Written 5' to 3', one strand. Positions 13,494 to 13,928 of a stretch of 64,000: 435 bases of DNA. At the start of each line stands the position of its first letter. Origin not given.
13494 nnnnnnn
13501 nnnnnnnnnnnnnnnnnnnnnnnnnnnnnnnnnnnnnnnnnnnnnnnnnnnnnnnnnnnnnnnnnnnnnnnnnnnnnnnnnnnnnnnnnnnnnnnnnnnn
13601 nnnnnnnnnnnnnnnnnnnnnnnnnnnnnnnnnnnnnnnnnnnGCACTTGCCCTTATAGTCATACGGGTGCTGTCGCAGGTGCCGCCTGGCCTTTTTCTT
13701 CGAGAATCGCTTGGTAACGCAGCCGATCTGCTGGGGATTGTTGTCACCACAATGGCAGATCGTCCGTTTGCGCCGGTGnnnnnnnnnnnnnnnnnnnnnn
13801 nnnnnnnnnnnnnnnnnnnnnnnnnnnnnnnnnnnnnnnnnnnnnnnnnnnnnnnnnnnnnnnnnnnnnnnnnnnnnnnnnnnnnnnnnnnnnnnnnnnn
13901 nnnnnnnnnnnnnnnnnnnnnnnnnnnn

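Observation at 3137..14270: Paralogous family: conserved leader + Lys-rich/CxC linker module fused to swapped Cys-rich cargo domains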

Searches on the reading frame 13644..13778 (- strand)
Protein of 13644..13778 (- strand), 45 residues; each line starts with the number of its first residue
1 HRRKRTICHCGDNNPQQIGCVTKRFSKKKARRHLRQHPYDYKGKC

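Call 65: search_solved_structures(query=A4, max_evalue=10)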
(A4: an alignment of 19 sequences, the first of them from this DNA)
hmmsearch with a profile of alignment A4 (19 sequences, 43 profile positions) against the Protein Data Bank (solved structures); distinct sequences matched with E-value up to 10: 1.
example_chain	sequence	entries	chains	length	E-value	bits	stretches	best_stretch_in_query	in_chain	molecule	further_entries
6ylg_c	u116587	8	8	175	2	12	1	12-38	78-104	Ribosome biogenesis protein ALB1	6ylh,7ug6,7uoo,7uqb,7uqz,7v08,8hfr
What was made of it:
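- Tried and rejected: A PDB sequence search with the domain profile found only a chance hit at E = 2 (call 65).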

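Call 71: search_protein_representatives(alignment_id=A4)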
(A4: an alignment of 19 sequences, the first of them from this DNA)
Query: 19 sequences, 43 profile positions. Proteins with E-value up to 0.001 (for the whole library): 204; up to 1e-10: 23; up to 1e-30: 0. The best 150 are listed.
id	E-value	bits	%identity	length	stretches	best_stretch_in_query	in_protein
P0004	2.3e-19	85.4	-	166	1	2-43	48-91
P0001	3.8e-18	81.5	-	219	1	1-43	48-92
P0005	1.4e-17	79.7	-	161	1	2-43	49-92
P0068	2.3e-16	75.8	-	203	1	2-43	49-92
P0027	2.4e-16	75.7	-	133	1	1-43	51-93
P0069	1.2e-15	73.5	-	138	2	4-43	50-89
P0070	4.7e-14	68.4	-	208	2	4-43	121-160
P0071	1.9e-13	66.4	-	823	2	2-43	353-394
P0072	4.2e-13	65.4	-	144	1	1-43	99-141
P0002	7.2e-13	64.6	-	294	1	1-43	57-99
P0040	1.1e-12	64.0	-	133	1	3-43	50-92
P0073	1.2e-11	60.7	-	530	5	3-32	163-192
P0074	1.7e-11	60.2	-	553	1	2-43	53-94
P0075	2.0e-11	60.0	-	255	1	1-43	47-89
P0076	2.1e-11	59.9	-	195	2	4-43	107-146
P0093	1.5e-09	54.0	-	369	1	1-43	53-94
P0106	7.4e-09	51.8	-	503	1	4-43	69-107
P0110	9.0e-09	51.5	-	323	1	1-43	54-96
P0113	1.2e-08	51.1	-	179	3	6-43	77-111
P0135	8.6e-08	48.4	-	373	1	1-43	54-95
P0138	1.7e-07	47.4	-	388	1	1-43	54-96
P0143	2.7e-07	46.8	-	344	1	1-43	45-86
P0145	2.9e-07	46.7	-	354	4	4-43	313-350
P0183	7.0e-06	42.3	-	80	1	3-43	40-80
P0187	1.1e-05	41.7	-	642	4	2-41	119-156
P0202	2.7e-05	40.4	-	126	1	4-43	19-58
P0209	3.4e-05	40.1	-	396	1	4-43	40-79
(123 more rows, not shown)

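Call 73: search_protein_families(library=pfam, max_evalue=1, proteins=[P0071, P0069, P0070, P0076, P0072, P0106, P0135, P0138, P0110, P0093])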
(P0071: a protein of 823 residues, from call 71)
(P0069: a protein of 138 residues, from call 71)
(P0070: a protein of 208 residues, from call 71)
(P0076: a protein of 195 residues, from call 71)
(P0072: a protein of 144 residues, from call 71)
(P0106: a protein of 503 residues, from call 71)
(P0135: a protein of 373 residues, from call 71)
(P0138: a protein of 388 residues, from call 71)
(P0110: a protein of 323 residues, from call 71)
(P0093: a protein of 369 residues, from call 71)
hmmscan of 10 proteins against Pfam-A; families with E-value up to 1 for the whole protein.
P0071 (823 aa): 3 families
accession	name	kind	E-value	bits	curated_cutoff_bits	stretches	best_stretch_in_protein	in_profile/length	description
PF18962.6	Por_Secre_tail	-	1.5e-09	38.5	27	1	744-820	1-73/75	Secretion system C-terminal sorting domain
PF23861.1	Ribophorin_II_2nd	-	0.0063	17.1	23.4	1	779-811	53-86/105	Ribophorin II second domain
PF25814.1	fn3_SORL1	-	0.06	13.8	27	1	588-616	9-36/90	SORL1-like, fn3 domain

P0069 (138 aa): 2 families
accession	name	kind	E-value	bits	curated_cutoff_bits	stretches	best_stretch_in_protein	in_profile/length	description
PF19026.7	UBA_HYPK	-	0.0078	16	27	0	68-81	16-29/41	HYPK UBA domain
PF05308.16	Mito_fiss_reg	-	0.21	12.2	26.3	1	61-108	156-200/244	Mitochondrial fission regulator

P0070 (208 aa): 2 families
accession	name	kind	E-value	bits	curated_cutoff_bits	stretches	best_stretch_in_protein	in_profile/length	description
PF11239.13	DUF3040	-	0.02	15.6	24.7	1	12-66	12-66/84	Protein of unknown function (DUF3040)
PF19747.4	DUF6234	-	0.79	10.6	27.5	1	147-179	96-127/129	Family of unknown function (DUF6234)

P0076 (195 aa): 0 families

P0072 (144 aa): 0 families

P0106 (503 aa): 2 families
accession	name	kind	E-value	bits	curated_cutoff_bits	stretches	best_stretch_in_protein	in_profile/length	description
PF02415.23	Chlam_PMP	-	3.6e-08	33.3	20.6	1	389-402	5-18/19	Chlamydia polymorphic membrane protein (Chlamydia_PMP) repeat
PF12708.12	Pect-lyase_RHGA_epim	-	0.00064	20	27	1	214-393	20-189/213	Rhamnogalacturonase A/epimerase, pectate lyase-like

P0135 (373 aa): 1 family
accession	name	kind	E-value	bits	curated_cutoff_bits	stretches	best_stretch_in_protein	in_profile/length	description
PF07184.16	CTV_P33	-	0.23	11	25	1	12-72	158-216/303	Citrus tristeza virus P33 protein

P0138 (388 aa): 1 family
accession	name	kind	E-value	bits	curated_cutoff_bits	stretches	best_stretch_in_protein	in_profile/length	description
PF02415.23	Chlam_PMP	-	0.00027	21.3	20.6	1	345-360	4-19/19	Chlamydia polymorphic membrane protein (Chlamydia_PMP) repeat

P0110 (323 aa): 2 families
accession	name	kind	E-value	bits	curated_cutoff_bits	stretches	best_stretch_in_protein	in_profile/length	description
PF23416.1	DUF7107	-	0.026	15.3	24.6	1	137-159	2-24/48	Domain of unknown function (DUF7107)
PF21164.2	Dumpy_DPY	-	0.032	14.6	27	1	137-157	4-24/24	Dumpy, DPY module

P0093 (369 aa): 2 families
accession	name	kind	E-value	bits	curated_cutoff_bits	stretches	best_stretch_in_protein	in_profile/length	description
PF13884.11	Peptidase_S74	-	2.9e-11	43.9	22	1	268-318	1-52/58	Chaperone of endosialidase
PF22887.1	DUF7022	-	0.075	13.7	27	1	70-96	20-46/166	Family of unknown function (DUF7022)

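Call 77: search_protein_families(library=ncbifam, max_evalue=1, proteins=[P0209, P0202, P0187, P0145, P0073, P0113, P0183, P0135, P0143, P0072])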
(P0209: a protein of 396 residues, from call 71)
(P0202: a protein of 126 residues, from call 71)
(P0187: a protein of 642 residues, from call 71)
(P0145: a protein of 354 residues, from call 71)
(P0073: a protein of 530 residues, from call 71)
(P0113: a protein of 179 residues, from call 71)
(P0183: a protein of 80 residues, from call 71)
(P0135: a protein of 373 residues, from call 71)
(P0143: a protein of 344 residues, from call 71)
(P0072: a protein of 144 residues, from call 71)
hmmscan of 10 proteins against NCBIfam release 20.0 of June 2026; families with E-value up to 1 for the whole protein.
P0209 (396 aa): 3 families
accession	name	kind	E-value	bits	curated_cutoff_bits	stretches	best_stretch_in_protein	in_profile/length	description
TIGR04183.1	Por_Secre_tail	domain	2.6e-10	40.2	23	1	317-396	1-72/72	T9SS type A sorting domain-containing protein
NF038113.1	T9SSA_dep_M36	equivalog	1.6e-08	33.2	885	1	305-394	783-867/869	T9SS-dependent M36 family metallopeptidase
NF052323.1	T9SSA_dep_M6i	equivalog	5.7e-05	21.2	600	1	318-385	961-1027/1043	T9SS-dependent M6-like inactivated metalloprotease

P0202 (126 aa): 0 families

P0187 (642 aa): 1 family
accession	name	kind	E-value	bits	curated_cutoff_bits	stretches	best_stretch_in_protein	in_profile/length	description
TIGR02232.1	myxo_disulf_rpt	repeat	5.9e-39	131.6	20.8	8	349-381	3-33/38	cysteine-rich acidic repeat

P0145 (354 aa): 2 families
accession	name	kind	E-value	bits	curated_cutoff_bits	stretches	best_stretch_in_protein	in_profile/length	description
NF047847.2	SS_mature_LptM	equivalog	0.058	13.5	27.7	1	1-26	1-22/31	LPS translocon maturation chaperone LptM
NF045614.1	efflu_CzcI_Cupr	equivalog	0.23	12.1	100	0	211-260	33-82/124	cation efflux protein, CzcI family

P0073 (530 aa): 2 families
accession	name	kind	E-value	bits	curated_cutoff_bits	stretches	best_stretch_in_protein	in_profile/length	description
NF033105.1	bla_subclass_B3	equivalog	0.0065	15.8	240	0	309-350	127-168/257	subclass B3 metallo-beta-lactamase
NF008383.0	PRK11178.1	equivalog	0.02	14.2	262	1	157-206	54-103/254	uridine phosphorylase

P0113 (179 aa): 0 families

P0183 (80 aa): 0 families

P0135 (373 aa): 1 family
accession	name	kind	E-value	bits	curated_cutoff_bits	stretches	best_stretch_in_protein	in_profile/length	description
TIGR01409.1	TAT_signal_seq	domain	0.023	15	16.7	1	17-37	1-20/29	twin-arginine translocation signal domain-containing protein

P0143 (344 aa): 0 families

P0072 (144 aa): 3 families
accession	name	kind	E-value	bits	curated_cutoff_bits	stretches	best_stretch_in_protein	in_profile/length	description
NF035936.1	agg_sub_LPXTH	equivalog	0.045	13.4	100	1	29-103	56-130/281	serine-rich aggregation substance UasX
TIGR01409.1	TAT_signal_seq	domain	0.11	13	16.7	1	18-38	2-21/29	twin-arginine translocation signal domain-containing protein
NF047833.1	TyroCdyMelC1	equivalog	0.17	12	120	1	17-58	4-45/127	apotyrosinase chaperone MelC1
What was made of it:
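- TIGR01409 scores just below its cut-off on P0135 (15.0 against 16.7 bits, call 77).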
